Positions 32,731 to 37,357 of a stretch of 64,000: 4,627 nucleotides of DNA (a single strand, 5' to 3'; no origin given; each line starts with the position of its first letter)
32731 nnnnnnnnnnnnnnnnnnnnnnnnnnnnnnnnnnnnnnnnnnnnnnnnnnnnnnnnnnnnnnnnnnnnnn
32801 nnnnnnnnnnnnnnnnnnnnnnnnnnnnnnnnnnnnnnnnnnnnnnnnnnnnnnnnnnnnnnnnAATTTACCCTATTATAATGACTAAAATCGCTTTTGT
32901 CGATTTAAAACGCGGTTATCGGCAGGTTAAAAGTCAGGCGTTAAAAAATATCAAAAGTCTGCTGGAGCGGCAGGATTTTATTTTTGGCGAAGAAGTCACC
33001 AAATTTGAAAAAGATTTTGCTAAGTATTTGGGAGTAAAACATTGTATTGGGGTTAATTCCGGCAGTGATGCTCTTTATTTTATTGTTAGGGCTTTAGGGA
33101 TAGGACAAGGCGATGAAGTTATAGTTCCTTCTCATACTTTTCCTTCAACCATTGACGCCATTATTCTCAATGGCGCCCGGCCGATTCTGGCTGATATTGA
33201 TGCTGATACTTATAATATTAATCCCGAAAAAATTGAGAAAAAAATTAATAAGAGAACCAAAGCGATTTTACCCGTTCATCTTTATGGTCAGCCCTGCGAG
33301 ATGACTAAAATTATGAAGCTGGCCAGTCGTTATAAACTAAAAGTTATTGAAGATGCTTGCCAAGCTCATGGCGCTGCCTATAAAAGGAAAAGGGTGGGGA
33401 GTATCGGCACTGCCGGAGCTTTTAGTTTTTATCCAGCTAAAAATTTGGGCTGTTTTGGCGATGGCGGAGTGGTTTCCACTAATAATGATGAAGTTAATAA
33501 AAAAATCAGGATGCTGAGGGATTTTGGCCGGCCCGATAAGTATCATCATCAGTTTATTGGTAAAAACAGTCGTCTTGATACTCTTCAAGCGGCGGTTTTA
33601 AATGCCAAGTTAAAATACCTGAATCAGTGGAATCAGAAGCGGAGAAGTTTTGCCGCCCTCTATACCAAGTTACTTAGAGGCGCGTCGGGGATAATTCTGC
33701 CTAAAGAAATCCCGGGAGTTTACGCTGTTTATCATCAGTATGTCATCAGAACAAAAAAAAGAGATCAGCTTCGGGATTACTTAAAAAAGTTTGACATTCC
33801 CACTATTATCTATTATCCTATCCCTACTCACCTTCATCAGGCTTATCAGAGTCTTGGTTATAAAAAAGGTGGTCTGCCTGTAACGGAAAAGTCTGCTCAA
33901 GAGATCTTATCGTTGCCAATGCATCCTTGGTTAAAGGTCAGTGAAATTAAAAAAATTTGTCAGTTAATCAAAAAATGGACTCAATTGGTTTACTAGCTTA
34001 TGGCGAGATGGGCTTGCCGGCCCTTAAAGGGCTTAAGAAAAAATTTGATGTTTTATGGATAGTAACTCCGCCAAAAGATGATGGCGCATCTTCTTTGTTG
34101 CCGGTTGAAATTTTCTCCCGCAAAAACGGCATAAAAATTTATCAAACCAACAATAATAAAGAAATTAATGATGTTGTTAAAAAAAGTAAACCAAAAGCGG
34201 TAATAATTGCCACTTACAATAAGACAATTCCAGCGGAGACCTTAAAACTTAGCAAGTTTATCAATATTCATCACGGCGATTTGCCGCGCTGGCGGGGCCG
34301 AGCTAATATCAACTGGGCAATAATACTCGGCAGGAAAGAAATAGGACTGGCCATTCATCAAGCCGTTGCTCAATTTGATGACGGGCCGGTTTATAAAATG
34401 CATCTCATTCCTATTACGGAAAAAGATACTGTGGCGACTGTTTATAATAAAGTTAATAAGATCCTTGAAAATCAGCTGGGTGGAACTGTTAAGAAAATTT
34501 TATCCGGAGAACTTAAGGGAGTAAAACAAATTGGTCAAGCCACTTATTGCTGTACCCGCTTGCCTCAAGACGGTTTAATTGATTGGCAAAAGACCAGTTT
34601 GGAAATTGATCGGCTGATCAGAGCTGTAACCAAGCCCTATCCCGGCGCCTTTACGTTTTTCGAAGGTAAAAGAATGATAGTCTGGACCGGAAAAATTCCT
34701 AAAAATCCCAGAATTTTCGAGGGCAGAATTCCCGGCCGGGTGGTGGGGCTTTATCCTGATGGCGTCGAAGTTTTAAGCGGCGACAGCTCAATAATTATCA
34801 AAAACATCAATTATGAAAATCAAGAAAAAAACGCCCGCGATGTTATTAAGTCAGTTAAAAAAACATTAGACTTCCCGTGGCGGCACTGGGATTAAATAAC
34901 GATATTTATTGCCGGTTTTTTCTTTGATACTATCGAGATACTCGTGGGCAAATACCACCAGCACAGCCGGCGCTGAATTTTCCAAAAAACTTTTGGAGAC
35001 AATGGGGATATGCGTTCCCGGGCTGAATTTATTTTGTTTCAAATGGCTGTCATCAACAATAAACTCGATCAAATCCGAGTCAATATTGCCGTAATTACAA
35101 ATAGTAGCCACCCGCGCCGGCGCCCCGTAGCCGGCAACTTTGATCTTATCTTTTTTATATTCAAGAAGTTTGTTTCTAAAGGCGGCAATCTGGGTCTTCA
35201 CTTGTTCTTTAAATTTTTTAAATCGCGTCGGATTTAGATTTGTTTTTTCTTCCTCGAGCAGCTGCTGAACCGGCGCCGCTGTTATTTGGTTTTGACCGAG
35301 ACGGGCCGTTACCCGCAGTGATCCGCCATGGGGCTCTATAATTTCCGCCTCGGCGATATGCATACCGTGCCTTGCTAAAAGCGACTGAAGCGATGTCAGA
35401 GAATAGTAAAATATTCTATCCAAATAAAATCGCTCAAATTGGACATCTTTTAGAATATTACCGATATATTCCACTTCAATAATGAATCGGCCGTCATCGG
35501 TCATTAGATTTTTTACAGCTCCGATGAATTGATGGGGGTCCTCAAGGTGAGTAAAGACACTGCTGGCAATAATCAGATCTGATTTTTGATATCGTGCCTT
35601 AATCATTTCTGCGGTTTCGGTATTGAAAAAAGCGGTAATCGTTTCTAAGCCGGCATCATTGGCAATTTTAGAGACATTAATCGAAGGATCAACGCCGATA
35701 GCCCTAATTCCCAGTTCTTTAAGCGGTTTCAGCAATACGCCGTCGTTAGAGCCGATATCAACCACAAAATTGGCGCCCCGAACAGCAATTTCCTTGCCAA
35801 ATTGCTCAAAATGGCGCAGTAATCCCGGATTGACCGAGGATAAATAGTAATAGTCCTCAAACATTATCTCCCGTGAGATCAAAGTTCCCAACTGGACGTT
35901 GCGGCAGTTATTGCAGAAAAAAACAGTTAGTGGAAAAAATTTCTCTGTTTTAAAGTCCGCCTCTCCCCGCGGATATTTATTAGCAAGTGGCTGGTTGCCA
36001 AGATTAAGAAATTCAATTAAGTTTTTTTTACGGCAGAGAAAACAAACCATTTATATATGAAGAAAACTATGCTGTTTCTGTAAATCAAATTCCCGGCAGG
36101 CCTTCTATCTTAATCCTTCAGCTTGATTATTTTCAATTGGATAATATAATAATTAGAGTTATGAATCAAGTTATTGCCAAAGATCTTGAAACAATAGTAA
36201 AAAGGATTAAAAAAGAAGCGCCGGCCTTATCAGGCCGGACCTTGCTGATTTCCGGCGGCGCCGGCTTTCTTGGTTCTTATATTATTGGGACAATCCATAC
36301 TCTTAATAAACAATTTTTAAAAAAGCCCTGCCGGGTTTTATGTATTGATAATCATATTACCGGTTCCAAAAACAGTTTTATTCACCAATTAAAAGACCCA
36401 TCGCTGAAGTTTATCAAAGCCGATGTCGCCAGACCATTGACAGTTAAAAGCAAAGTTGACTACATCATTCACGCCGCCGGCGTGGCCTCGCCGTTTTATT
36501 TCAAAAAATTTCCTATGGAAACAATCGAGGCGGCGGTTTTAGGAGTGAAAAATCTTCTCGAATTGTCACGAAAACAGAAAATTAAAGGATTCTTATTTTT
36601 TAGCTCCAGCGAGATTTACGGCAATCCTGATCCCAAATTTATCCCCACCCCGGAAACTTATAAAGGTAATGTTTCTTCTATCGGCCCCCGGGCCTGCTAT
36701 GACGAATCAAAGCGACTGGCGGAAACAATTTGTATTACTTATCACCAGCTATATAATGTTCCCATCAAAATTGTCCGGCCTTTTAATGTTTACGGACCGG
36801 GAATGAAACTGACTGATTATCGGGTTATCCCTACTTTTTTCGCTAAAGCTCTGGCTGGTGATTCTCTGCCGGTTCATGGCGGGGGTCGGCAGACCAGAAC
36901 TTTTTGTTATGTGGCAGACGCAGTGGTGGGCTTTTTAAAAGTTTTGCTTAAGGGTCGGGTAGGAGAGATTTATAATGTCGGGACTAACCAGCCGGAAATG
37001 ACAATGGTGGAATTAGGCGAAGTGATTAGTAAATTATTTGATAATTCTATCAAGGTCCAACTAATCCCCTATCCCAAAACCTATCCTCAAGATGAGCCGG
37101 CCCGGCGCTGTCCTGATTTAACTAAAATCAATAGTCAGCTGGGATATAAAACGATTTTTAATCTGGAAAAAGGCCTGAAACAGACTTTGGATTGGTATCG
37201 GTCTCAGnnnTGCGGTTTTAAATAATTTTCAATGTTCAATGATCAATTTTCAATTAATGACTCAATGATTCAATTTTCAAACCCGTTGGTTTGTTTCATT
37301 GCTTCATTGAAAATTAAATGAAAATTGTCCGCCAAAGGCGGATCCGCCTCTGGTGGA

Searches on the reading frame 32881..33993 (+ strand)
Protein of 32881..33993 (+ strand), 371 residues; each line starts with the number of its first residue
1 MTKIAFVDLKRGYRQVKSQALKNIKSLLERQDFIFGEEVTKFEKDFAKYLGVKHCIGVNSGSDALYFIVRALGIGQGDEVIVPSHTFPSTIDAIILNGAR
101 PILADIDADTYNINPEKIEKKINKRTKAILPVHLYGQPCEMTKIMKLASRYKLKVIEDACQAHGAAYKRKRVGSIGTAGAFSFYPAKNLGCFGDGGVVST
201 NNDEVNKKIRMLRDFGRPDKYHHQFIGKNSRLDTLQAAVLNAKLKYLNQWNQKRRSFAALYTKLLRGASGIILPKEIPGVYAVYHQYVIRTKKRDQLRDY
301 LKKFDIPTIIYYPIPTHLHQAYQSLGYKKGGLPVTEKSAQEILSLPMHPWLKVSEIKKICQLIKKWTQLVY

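Call 39: search_protein_families(library=pfam, proteins=[window:32881-33993:+], max_evalue=0.0001)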
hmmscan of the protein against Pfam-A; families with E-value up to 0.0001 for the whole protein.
window:32881-33993:+ (371 aa): 3 families
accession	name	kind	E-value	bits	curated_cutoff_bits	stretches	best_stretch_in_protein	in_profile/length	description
PF01041.23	DegT_DnrJ_EryC1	-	2.1e-119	399.4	19.8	1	17-363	4-359/360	DegT/DnrJ/EryC1/StrS aminotransferase family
PF00155.27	Aminotran_1_2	-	1.6e-07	31.3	19.7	1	39-130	42-151/361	Aminotransferase class I and II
PF01053.26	Cys_Met_Meta_PP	-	5.1e-05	22.4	27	0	40-164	55-179/381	Cys/Met metabolism PLP-dependent enzyme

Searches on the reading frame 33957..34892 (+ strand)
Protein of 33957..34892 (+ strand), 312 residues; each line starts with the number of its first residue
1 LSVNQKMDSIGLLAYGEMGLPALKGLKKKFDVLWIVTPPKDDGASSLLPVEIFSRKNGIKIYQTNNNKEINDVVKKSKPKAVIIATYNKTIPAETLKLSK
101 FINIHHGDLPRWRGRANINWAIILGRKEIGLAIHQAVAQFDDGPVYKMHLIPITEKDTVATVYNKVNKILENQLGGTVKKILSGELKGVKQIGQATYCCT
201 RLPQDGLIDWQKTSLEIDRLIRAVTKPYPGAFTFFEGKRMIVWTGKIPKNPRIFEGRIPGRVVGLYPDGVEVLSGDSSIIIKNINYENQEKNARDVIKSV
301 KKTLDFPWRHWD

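Call 39: search_protein_families(library=pfam, proteins=[window:33957-34892:+], max_evalue=0.0001)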
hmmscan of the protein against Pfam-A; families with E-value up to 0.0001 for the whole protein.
window:33957-34892:+ (312 aa): 2 families
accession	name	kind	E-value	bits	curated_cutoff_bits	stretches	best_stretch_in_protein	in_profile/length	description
PF00551.24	Formyl_trans_N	-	3.2e-21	76.3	26.1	1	49-168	52-171/181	Formyl transferase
PF02911.23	Formyl_trans_C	-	5.6e-18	65.4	21.1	1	203-293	4-92/100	Formyl transferase, C-terminal domain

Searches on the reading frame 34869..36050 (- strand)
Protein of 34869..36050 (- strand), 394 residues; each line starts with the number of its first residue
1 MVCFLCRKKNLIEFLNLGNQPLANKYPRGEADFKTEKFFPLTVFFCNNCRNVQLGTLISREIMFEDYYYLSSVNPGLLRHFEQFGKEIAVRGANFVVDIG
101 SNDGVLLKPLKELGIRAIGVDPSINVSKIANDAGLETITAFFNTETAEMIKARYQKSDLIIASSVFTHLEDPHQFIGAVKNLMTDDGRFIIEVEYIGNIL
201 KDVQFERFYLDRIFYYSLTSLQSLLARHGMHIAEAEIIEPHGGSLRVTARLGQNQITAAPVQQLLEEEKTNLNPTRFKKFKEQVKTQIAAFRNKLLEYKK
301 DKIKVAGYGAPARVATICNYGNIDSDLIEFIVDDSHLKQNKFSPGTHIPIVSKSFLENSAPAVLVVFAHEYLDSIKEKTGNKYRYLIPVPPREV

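Call 39: search_protein_families(library=pfam, proteins=[window:34869-36050:-], max_evalue=0.0001)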
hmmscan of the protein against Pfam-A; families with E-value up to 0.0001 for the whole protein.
window:34869-36050:- (394 aa): 6 families
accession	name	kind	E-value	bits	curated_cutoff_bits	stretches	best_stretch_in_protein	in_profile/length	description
PF08484.17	Methyltransf_14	-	1.4e-32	113.2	23.5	1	241-380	3-146/160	C-methyltransferase C-terminal domain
PF13489.12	Methyltransf_23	-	4.7e-16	59.4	27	1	96-231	26-160/164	Methyltransferase domain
PF08421.16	Methyltransf_13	-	8.8e-16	58.3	31.3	1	3-64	1-62/62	Putative zinc binding domain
PF08241.18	Methyltransf_11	-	4.5e-10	40.5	21.2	1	97-191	1-95/95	Methyltransferase domain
PF08242.18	Methyltransf_12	-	1e-09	39.4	30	1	97-189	1-98/98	Methyltransferase domain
PF13649.12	Methyltransf_25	-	1.4e-05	26.1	27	1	96-187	1-97/97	Methyltransferase domain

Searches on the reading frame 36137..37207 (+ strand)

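Call 39: search_protein_families(library=pfam, proteins=[window:36137-37207:+], max_evalue=0.0001)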
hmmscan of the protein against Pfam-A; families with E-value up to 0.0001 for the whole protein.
window:36137-37207:+ (357 aa): 5 families
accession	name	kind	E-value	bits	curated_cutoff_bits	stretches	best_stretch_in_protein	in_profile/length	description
PF01370.27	Epimerase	-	9.3e-48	163.2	20.9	1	37-282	2-240/240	NAD dependent epimerase/dehydratase family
PF16363.11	GDP_Man_Dehyd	-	2e-35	123.3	27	1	37-350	1-332/332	GDP-mannose 4,6 dehydratase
PF01073.25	3Beta_HSD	-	3.2e-13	49.8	22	1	37-229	1-192/280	3-beta hydroxysteroid dehydrogenase/isomerase family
PF07993.18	NAD_binding_4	-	1.5e-10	41.1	20.1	1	103-220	85-209/258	Male sterility protein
PF02719.21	Polysacc_synt_2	-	3.2e-09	36.8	20.2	0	37-157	2-128/293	Polysaccharide biosynthesis protein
